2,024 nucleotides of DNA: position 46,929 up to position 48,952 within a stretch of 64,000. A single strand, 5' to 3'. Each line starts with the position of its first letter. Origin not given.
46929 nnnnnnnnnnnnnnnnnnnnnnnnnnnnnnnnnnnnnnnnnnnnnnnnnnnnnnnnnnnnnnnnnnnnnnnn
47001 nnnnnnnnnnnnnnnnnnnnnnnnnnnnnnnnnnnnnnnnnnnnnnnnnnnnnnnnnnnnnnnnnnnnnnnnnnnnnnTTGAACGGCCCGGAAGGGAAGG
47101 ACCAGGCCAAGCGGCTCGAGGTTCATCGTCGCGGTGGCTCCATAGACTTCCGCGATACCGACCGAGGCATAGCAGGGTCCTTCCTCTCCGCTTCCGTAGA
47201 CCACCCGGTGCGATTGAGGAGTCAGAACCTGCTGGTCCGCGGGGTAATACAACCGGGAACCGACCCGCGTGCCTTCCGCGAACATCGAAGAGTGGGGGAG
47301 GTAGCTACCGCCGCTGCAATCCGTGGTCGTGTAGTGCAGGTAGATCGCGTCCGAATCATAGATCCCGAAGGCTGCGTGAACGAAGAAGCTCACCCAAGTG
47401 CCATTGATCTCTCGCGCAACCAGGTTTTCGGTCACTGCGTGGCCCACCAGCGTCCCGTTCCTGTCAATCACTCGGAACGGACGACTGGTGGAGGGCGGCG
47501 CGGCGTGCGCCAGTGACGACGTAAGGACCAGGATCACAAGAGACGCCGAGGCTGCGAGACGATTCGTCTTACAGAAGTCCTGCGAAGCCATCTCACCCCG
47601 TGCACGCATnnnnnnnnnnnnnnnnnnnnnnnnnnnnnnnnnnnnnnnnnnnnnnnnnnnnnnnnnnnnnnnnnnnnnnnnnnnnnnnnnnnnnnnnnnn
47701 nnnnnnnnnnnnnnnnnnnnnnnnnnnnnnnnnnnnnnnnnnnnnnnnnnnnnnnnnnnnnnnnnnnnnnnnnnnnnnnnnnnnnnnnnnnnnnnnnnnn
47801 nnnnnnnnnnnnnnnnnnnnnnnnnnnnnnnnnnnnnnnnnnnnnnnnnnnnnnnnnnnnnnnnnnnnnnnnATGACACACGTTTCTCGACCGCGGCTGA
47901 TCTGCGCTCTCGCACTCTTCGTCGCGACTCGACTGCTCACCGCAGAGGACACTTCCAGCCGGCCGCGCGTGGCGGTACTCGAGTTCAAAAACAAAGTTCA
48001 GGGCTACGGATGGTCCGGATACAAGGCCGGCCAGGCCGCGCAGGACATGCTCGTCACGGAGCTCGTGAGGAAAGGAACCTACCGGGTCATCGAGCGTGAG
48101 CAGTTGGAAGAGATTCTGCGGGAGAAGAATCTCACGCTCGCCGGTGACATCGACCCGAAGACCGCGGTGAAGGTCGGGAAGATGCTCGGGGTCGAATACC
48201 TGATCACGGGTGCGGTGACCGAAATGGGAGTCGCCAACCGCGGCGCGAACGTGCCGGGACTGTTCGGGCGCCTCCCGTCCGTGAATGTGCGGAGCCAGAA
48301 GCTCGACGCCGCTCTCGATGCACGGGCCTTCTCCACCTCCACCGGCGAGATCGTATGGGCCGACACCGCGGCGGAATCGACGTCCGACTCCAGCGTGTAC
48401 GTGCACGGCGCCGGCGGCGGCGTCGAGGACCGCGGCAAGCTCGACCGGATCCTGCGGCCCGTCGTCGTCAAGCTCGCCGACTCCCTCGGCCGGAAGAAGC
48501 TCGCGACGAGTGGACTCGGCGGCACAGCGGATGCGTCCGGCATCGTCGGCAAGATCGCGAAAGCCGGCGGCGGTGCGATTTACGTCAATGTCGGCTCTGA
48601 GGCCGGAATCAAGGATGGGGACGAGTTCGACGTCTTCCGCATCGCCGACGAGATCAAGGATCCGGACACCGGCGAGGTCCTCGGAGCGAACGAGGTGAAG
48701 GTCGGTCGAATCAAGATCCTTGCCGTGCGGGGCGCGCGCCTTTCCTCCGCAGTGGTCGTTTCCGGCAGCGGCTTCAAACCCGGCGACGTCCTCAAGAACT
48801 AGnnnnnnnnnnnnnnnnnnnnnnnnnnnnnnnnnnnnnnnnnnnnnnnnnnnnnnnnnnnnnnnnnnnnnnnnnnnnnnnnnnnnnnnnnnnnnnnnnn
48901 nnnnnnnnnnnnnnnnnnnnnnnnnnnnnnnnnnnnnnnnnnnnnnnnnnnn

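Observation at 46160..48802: AT-richer islet: two paralogous small secreted proteins of unrecognised family, divergent from a CsgG-like channel gene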

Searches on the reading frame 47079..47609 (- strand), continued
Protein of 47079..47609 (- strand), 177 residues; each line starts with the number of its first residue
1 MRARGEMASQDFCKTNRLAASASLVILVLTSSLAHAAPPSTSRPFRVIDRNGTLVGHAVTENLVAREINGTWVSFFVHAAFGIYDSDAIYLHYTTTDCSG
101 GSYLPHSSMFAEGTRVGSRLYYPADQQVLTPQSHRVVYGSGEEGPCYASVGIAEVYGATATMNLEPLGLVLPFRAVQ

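Call 76: find_homologous_proteins(query=A5, max_evalue=0.0001)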
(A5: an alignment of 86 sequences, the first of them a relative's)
Query A5 (86 sequences) (180 aa, profile of the alignment): 3 proteins with E <= 0.0001 among 8000 candidates.
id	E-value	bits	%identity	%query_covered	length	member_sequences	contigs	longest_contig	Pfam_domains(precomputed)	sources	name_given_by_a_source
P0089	9.2e-42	161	100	100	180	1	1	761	-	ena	-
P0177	4.6e-29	119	-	-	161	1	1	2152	-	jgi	jgi:hypothetical protein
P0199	9.4e-24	102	26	54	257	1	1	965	-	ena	-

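Call 77: list_cluster_members(proteins=[P0102, P0106, P0107, P0108, P0111, P0113, P0115, P0118, P0120, P0173])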
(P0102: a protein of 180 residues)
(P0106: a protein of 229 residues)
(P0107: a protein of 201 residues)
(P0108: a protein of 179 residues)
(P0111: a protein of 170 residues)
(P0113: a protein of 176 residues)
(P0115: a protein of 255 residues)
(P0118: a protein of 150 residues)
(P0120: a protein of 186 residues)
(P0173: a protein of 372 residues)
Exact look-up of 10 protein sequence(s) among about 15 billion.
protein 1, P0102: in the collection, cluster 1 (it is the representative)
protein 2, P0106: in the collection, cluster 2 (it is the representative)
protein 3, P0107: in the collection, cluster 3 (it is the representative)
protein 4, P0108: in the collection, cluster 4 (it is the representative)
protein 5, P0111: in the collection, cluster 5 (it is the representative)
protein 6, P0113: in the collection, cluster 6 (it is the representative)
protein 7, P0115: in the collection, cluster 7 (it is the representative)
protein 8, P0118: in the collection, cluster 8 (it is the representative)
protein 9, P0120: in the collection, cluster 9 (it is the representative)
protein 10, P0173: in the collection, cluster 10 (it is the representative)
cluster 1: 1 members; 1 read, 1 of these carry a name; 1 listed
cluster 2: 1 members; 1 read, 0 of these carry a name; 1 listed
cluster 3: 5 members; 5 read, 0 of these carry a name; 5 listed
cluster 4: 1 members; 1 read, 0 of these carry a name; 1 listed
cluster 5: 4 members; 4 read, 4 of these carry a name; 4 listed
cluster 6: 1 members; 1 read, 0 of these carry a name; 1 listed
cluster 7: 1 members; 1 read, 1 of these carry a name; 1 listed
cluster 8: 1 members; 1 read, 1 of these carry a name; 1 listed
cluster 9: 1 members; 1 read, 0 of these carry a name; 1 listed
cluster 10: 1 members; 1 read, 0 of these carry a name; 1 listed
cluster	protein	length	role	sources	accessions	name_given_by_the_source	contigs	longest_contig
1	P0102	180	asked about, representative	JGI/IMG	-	hypothetical protein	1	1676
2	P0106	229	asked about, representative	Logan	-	-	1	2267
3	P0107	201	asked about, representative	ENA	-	-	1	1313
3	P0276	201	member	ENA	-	-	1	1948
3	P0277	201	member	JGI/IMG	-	-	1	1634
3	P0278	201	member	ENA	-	-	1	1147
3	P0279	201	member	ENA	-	-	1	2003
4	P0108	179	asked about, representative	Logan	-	-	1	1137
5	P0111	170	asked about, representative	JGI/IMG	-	hypothetical protein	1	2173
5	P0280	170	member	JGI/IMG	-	hypothetical protein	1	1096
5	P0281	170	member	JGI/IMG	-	hypothetical protein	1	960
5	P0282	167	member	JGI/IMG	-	hypothetical protein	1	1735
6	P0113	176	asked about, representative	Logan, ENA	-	-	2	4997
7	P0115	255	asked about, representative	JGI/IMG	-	hypothetical protein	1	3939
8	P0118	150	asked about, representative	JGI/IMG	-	hypothetical protein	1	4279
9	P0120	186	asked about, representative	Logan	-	-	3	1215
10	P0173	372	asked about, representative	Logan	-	-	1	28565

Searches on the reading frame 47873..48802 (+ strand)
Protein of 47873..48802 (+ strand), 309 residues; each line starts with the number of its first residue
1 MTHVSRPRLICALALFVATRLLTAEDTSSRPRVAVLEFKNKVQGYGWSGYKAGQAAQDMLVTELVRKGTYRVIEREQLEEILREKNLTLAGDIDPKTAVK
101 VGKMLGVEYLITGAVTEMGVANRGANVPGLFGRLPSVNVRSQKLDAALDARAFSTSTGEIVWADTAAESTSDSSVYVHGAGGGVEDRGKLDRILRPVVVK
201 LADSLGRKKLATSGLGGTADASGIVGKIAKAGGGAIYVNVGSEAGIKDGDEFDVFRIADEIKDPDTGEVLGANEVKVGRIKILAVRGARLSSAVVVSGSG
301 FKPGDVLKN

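Call 4: search_protein_families(library=pfam, proteins=[window:47873-48802:+], max_evalue=1)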
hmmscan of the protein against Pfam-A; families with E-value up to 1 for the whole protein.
window:47873-48802:+ (309 aa): 4 families
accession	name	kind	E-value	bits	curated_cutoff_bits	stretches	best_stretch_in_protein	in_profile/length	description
PF03783.19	CsgG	-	1.7e-27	96.5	20.8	1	27-179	6-161/210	Curli production assembly/transport component CsgG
PF13036.11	LpoB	-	0.00014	22.2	22.3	1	55-120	49-114/147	Peptidoglycan-synthase activator LpoB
PF16538.11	FlgT_C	-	0.0032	18.3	27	1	235-263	3-31/77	Flagellar assembly protein T, C-terminal domain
PF16539.10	FlgT_M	-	0.031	14.9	31.2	1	50-165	31-141/158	Flagellar assembly protein T, middle domain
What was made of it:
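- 47873..48802 (+): Divergent neighbour: CsgG-family (PF03783) protein, 309 aa, with a weak FlgT_C-like C-terminal domain. The evidence shows no functional link to the paralogues. Weak LpoB, FlgT_M and FlgT_C hits (call 4).
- Checked: The divergent gene 47873-48802 (+) matches Pfam CsgG (PF03783, 1.7e-27, 96.5 bits; protein residues 27-179, model positions 6-161 of 210; call 4).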

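Call 5: search_protein_families(library=ncbifam, proteins=[window:47873-48802:+], max_evalue=1)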
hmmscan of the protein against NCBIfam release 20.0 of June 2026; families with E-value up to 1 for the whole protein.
window:47873-48802:+ (309 aa): 1 family
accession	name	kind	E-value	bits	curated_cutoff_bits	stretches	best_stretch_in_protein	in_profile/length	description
TIGR02722.1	lp_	equivalog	5.4e-06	26.5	110.55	1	56-118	90-153/189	penicillin-binding protein activator LpoB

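Call 55: search_solved_structures(query=window:47873-48799:+, max_evalue=0.01, show_alignments=2)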
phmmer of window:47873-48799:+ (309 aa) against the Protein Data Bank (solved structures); distinct sequences matched with E-value up to 0.01: 0.
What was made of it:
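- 47873..48802 (+): No PDB sequence hit (call 55).
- On Curli-type cargo/channel system (CsgA-like subunit plus CsgG): No PDB sequence match is available to align the hairpins (call 55).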
